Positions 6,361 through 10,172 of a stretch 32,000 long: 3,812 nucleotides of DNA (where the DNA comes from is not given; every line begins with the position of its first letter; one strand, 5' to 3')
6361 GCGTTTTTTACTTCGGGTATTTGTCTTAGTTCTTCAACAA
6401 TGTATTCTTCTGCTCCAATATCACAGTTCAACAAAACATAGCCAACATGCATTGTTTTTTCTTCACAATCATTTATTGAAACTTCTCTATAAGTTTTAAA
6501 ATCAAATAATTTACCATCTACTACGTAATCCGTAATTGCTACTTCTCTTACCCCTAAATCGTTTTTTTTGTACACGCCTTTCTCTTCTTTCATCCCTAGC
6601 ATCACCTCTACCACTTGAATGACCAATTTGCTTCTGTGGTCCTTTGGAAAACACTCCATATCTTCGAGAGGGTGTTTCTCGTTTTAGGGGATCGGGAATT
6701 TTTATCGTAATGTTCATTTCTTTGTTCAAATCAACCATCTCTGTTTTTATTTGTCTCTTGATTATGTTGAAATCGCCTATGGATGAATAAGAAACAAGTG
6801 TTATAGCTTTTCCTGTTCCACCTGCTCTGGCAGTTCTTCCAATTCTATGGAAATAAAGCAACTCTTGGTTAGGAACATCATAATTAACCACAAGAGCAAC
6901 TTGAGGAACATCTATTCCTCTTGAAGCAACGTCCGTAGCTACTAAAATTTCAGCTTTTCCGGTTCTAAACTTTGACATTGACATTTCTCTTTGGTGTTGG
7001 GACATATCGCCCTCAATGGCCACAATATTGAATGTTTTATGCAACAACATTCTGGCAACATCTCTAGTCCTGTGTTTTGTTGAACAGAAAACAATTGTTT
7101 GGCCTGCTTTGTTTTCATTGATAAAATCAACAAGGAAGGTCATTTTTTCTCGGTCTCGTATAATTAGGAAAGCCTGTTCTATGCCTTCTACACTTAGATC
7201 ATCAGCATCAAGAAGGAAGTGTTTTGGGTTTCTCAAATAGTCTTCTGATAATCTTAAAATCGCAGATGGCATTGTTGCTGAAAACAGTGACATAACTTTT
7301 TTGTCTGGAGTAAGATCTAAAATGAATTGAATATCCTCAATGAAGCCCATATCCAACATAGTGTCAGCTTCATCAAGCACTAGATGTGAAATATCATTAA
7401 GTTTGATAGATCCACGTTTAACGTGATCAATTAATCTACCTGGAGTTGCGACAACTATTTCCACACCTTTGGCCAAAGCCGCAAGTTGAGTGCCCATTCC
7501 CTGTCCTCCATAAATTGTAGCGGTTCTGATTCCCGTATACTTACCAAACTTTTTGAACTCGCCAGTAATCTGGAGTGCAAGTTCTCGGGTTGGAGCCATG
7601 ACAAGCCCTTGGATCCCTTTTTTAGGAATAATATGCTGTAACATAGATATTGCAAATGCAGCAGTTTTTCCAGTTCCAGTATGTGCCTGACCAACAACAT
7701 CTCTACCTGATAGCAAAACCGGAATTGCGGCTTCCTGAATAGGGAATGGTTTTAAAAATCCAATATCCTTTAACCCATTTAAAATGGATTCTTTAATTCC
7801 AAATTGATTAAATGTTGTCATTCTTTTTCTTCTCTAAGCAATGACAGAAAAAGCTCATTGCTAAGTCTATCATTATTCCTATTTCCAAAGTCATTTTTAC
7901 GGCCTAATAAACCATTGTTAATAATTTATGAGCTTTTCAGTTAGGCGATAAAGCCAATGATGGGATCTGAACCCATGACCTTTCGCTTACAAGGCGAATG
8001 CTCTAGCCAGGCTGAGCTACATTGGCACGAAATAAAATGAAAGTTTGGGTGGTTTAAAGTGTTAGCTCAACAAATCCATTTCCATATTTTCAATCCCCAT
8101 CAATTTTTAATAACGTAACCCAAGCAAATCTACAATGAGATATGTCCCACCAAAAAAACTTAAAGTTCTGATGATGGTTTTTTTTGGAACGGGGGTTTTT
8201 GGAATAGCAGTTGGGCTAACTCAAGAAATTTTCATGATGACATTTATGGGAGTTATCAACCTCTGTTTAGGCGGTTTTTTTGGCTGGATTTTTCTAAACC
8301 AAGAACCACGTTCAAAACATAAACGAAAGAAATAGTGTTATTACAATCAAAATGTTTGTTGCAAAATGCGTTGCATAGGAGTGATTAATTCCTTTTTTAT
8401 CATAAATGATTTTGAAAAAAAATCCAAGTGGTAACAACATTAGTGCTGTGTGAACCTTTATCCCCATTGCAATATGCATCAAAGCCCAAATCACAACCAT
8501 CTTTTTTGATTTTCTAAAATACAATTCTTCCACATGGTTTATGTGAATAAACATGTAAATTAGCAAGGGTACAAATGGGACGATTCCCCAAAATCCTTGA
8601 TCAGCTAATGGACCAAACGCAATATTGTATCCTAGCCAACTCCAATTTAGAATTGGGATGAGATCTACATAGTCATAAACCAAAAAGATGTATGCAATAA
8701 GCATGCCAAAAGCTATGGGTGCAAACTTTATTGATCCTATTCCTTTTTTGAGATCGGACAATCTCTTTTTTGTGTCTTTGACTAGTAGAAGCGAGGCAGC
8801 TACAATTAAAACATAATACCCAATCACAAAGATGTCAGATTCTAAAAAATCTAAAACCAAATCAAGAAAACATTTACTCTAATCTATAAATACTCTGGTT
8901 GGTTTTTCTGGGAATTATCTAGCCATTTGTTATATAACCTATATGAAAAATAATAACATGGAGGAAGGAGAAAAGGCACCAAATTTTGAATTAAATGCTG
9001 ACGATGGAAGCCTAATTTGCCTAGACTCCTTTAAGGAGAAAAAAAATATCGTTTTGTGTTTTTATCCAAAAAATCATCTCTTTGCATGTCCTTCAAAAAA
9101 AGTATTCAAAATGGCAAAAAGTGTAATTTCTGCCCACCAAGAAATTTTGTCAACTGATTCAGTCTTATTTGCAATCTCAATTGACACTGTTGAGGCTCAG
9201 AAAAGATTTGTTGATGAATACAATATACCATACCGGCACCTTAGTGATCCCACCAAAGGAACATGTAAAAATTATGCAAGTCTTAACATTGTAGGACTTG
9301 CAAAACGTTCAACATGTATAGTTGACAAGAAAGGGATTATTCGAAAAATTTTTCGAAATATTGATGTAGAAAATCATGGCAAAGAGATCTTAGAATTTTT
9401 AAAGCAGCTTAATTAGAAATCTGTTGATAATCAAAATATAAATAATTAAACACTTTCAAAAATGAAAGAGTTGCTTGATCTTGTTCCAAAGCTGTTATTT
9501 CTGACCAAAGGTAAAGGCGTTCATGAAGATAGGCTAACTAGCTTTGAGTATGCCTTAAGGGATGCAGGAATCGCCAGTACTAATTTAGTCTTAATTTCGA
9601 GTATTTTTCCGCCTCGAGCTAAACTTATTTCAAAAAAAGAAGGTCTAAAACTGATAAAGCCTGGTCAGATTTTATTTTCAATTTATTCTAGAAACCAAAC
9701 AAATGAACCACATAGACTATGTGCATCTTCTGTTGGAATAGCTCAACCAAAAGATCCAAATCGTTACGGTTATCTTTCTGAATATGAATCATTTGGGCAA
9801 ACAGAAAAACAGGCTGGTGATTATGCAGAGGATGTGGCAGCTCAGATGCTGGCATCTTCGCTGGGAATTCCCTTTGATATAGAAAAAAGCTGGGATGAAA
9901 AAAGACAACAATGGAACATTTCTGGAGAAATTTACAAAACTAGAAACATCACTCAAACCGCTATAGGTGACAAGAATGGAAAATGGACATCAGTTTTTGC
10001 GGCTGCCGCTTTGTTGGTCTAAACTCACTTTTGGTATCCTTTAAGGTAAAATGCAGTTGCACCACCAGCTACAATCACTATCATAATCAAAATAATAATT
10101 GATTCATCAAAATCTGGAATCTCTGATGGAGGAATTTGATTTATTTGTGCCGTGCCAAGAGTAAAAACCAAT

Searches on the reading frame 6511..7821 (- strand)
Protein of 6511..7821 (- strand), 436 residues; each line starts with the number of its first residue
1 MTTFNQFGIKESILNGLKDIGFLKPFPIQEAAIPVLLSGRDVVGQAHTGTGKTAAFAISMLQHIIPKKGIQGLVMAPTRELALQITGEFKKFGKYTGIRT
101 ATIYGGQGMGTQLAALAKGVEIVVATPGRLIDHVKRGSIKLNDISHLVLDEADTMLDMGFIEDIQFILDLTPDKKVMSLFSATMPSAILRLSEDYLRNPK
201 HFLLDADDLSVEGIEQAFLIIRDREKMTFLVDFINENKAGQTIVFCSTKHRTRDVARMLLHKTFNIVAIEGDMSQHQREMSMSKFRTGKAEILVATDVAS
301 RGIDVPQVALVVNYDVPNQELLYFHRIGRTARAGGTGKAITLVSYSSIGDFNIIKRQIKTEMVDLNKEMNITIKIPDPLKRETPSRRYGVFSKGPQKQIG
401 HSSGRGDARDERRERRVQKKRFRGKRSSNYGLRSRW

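Call 32: search_protein_families(library=pfam, proteins=[window:6511-7821:-], max_evalue=0.01)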
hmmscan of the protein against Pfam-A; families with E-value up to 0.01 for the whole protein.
window:6511-7821:- (436 aa): 5 families
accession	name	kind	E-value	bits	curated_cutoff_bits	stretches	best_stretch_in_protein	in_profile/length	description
PF00270.35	DEAD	-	4.9e-50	170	26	1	27-188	2-164/167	DEAD/DEAH box helicase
PF00271.37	Helicase_C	-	4.6e-32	111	23.5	1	225-334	1-110/110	Helicase conserved C-terminal domain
PF04851.21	ResIII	-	3e-06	27.7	22.5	1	40-171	24-150/164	Type III restriction enzyme, res subunit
PF13604.12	AAA_30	-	0.00098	19.3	27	1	29-152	6-97/191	AAA domain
PF14617.12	CMS1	-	0.0084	15.9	35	0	120-151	176-207/250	U3-containing 90S pre-ribosomal complex subunit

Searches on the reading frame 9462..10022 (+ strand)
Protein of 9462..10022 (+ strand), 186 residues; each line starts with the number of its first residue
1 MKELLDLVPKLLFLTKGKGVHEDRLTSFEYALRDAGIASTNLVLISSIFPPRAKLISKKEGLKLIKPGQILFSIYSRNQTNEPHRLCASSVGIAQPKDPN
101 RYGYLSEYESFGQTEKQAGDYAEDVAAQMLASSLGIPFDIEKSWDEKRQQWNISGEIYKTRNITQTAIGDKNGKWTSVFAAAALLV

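Call 33: search_protein_families(library=pfam, proteins=[window:9462-10022:+], max_evalue=0.01)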
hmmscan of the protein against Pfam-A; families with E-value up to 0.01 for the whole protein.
window:9462-10022:+ (186 aa): 1 family
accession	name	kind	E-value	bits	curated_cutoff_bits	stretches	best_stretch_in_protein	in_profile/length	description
PF01862.21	PvlArgDC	-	3.7e-56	189.9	22.7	1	8-184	1-160/161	Pyruvoyl-dependent arginine decarboxylase (PvlArgDC)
